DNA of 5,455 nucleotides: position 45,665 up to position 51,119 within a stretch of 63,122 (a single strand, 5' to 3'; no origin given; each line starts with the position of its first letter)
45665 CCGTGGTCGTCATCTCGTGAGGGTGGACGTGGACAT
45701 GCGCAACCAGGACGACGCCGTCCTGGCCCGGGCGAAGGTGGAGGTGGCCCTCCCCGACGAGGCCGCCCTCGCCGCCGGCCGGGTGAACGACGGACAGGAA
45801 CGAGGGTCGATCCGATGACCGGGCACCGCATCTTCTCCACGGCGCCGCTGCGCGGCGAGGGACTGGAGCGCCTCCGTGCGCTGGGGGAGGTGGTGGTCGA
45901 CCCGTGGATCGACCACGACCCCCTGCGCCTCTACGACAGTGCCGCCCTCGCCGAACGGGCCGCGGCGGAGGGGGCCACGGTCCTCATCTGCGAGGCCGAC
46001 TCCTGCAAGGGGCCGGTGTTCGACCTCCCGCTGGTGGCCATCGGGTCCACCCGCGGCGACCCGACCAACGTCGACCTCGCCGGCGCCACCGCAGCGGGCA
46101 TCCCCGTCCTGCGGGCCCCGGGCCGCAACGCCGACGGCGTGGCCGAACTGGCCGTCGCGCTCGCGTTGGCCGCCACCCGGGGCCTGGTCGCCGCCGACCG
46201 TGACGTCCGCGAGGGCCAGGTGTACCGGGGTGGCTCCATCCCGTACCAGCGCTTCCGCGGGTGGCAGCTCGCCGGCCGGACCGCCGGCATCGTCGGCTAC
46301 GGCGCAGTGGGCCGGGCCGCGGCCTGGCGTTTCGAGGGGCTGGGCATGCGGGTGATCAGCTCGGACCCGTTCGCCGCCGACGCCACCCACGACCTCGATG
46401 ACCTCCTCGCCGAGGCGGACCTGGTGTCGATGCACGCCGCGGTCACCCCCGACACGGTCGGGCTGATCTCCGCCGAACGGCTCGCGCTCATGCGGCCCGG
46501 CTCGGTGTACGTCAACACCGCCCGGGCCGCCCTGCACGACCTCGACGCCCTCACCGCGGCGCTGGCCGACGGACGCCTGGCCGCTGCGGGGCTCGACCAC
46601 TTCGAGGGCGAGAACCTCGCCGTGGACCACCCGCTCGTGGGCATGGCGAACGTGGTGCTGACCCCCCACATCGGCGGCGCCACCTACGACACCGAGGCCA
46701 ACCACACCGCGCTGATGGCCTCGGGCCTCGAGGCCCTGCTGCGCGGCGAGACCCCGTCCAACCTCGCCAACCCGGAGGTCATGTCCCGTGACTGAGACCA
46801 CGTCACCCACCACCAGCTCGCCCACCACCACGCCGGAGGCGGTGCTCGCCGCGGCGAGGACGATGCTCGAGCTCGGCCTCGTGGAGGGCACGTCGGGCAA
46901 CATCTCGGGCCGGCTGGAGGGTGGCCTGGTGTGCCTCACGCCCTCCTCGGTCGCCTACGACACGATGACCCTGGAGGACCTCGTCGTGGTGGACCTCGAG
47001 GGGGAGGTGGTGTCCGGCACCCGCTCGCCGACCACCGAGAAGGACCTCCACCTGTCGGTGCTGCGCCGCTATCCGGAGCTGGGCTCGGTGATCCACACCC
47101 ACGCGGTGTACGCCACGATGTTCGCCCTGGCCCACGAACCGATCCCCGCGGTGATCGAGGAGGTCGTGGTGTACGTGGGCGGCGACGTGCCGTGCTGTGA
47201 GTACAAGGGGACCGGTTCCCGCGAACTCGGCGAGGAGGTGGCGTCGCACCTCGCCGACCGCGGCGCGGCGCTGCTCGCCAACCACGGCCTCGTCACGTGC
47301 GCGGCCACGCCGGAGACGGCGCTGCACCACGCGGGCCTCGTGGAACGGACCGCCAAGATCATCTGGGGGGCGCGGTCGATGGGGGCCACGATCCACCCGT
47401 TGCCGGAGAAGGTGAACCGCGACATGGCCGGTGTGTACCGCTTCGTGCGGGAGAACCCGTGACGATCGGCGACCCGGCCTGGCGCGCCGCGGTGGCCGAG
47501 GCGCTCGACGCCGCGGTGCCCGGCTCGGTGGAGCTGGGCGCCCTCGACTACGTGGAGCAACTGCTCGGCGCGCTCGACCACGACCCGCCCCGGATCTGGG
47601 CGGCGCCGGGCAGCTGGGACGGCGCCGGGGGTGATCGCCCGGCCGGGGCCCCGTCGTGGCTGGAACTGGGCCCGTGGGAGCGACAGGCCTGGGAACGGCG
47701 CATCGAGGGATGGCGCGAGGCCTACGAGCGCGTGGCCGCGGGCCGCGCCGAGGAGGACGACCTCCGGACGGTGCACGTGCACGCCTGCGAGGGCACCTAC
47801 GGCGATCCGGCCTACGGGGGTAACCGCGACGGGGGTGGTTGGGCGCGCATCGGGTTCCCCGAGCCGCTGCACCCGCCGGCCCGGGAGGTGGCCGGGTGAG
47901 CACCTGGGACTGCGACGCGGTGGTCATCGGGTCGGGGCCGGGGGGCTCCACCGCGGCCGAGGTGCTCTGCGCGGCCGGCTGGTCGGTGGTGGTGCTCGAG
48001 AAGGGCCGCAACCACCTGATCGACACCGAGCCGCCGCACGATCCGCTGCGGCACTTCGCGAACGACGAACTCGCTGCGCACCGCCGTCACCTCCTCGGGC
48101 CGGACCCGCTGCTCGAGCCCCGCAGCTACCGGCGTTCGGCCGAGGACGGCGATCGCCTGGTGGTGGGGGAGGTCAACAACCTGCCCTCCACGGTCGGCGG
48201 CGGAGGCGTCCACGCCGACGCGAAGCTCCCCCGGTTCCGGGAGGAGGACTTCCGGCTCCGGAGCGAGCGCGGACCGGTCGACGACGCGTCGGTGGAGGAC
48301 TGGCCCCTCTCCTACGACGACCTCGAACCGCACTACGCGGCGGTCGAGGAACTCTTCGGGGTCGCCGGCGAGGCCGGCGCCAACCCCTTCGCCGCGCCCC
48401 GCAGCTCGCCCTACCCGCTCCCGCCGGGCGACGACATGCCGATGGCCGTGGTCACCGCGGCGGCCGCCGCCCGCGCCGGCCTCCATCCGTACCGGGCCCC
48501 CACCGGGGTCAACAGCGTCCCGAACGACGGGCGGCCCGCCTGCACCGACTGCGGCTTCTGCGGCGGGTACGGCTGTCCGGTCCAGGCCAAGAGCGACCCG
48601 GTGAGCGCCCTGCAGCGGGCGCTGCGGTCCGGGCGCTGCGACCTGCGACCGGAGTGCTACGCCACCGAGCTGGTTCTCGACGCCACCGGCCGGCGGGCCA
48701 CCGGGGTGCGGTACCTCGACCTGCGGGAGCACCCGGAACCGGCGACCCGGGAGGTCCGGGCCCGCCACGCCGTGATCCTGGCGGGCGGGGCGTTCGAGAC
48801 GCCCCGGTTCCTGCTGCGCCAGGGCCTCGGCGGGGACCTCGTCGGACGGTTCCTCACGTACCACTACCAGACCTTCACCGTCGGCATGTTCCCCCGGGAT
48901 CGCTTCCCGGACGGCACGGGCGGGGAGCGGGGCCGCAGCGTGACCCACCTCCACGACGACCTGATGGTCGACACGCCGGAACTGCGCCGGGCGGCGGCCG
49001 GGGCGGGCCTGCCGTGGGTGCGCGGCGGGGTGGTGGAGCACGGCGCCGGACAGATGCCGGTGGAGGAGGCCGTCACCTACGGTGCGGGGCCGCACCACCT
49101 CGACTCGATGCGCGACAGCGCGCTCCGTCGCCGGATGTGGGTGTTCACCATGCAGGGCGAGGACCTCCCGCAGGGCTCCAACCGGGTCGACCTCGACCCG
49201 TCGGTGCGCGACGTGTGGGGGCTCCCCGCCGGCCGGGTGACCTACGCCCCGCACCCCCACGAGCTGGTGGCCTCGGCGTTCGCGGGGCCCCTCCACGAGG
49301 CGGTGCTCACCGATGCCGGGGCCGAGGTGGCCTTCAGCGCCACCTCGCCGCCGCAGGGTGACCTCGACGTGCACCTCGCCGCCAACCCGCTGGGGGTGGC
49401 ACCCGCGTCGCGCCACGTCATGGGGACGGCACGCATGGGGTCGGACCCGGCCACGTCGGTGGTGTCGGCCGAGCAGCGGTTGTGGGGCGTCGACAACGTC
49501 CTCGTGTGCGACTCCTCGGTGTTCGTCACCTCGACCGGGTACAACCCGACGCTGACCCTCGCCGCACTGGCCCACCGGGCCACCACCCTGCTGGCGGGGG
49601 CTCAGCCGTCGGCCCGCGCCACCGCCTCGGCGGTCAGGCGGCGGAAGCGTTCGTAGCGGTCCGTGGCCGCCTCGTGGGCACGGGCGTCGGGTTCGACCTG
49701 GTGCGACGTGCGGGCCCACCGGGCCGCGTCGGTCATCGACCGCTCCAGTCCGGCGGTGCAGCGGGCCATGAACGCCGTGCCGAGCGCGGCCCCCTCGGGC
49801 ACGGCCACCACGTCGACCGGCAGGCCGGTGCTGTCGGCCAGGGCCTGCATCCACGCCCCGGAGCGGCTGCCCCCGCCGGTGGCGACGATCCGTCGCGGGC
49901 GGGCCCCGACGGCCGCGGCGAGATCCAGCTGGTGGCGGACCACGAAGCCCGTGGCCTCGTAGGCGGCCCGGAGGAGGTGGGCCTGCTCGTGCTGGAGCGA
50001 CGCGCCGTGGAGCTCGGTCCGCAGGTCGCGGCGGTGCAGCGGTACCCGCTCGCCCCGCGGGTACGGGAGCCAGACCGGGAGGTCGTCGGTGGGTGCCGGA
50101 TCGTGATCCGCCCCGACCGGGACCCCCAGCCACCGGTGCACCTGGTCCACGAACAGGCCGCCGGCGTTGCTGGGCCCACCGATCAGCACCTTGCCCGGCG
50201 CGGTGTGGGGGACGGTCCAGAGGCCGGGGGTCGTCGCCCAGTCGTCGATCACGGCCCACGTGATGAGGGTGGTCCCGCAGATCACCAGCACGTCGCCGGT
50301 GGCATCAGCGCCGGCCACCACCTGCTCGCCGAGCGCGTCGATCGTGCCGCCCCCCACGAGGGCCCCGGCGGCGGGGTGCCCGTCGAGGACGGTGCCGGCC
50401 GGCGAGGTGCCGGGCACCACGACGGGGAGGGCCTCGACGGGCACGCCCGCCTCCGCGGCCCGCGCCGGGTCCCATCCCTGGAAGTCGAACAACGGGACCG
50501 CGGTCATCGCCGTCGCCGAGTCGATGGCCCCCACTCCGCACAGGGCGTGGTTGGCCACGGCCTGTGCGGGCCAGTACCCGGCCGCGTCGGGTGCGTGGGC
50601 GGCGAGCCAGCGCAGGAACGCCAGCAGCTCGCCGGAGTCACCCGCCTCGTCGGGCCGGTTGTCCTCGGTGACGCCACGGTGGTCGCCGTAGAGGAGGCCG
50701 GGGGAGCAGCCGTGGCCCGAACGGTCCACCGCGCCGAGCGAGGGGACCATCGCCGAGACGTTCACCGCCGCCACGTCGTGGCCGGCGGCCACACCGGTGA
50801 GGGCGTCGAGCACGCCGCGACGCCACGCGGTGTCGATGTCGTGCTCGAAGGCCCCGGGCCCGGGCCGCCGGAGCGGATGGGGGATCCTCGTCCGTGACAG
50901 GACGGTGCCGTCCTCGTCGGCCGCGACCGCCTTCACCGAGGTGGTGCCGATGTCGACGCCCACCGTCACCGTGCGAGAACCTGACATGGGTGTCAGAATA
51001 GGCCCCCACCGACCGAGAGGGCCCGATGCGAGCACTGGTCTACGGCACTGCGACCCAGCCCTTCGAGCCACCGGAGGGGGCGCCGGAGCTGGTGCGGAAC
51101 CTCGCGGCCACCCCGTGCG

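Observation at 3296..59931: Twelve copies of a 16-bp palindromic operator-like motif (CTRAC-N6-GTCAN) confined to promoter and junction regions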

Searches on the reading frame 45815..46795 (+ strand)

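Call 13: search_protein_families(library=pfam, proteins=[window:45815-46795:+])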
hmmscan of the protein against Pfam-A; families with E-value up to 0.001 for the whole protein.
window:45815-46795:+ (326 aa): 2 families
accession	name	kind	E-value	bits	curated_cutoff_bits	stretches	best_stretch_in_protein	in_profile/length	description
PF02826.25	2-Hacid_dh_C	-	7.1e-49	166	25.1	1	114-287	1-178/178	D-isomer specific 2-hydroxyacid dehydrogenase, NAD binding domain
PF00389.36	2-Hacid_dh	-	2.5e-07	30.9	24.6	1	85-319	74-134/134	D-isomer specific 2-hydroxyacid dehydrogenase, catalytic domain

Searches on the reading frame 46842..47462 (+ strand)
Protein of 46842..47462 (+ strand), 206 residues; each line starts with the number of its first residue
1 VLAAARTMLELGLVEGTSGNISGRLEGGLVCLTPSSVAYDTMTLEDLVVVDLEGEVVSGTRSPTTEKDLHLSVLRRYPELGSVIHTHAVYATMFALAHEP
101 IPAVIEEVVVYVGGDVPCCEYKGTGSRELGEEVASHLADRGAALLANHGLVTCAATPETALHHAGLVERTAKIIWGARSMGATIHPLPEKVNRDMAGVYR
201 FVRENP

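Call 13: search_protein_families(library=pfam, proteins=[window:46842-47462:+])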
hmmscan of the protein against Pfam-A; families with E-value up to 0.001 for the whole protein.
window:46842-47462:+ (206 aa): 1 family
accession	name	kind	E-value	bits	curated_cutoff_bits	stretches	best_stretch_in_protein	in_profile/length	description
PF00596.27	Aldolase_II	-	1.1e-49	169.3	22.2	1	1-174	3-182/183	Class II Aldolase and Adducin N-terminal domain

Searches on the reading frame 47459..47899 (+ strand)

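Call 13: search_protein_families(library=pfam, proteins=[window:47459-47899:+])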
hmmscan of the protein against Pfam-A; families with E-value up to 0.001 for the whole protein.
window:47459-47899:+ (146 aa): 0 families

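Call 50: search_protein_families(library=ncbifam, proteins=[window:47459-47899:+], max_evalue=0.01)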
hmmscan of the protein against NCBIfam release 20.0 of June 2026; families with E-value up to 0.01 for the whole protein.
window:47459-47899:+ (146 aa): 0 families

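Call 55: search_protein_families(library=pfam, proteins=[window:47459-47899:+], max_evalue=10)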
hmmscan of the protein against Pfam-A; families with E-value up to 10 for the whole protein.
window:47459-47899:+ (146 aa): 1 family
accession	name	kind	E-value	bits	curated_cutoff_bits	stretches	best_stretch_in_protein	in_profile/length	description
PF13618.11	Gluconate_2-dh3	-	0.017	15.9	23.4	1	93-134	95-134/135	Gluconate 2-dehydrogenase subunit 3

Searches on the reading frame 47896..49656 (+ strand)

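Call 13: search_protein_families(library=pfam, proteins=[window:47896-49656:+])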
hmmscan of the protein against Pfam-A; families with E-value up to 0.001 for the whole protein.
window:47896-49656:+ (586 aa): 7 families
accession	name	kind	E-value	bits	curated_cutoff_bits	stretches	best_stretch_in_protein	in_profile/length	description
PF05199.19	GMC_oxred_C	-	2.4e-21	77.2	24.6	1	425-559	1-139/139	GMC oxidoreductase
PF00732.25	GMC_oxred_N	-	8.8e-14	52.3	23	1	207-324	103-217/218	GMC oxidoreductase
PF00890.30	FAD_binding_2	-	1.2e-08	35.1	20.4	0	238-302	147-206/414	FAD binding domain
PF01494.25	FAD_binding_3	-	7.4e-05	22.6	22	1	5-39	1-35/349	FAD binding domain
PF07992.20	Pyr_redox_2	-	0.00013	21.9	26.1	1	7-58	2-53/291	Pyridine nucleotide-disulphide oxidoreductase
PF13450.12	NAD_binding_8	-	0.00017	22.2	21.9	1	10-38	1-29/68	NAD(P)-binding Rossmann-like domain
PF01266.30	DAO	-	0.00075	19.6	27.9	0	7-37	1-31/353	FAD dependent oxidoreductase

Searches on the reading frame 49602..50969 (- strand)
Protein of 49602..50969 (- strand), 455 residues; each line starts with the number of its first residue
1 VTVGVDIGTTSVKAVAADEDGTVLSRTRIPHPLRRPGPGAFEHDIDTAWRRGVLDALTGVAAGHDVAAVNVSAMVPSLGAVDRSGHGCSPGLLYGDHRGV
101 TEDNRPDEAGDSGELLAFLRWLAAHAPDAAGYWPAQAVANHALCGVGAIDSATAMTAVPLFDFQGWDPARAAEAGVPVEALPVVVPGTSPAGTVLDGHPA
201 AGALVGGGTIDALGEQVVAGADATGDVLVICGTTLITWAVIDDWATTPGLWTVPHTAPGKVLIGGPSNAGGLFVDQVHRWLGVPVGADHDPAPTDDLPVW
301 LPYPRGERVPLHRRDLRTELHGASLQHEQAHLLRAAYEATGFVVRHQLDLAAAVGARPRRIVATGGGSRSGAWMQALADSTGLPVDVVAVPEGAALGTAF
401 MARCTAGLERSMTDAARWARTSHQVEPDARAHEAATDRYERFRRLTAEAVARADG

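Call 13: search_protein_families(library=pfam, proteins=[window:49602-50969:-])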
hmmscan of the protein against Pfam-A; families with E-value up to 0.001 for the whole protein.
window:49602-50969:- (455 aa): 2 families
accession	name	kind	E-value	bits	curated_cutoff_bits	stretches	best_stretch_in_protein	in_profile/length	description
PF02782.22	FGGY_C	-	3.2e-23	83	27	1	293-402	84-194/198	FGGY family of carbohydrate kinases, C-terminal domain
PF00370.27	FGGY_N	-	1.2e-11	45.1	28.8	1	1-98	1-102/245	FGGY family of carbohydrate kinases, N-terminal domain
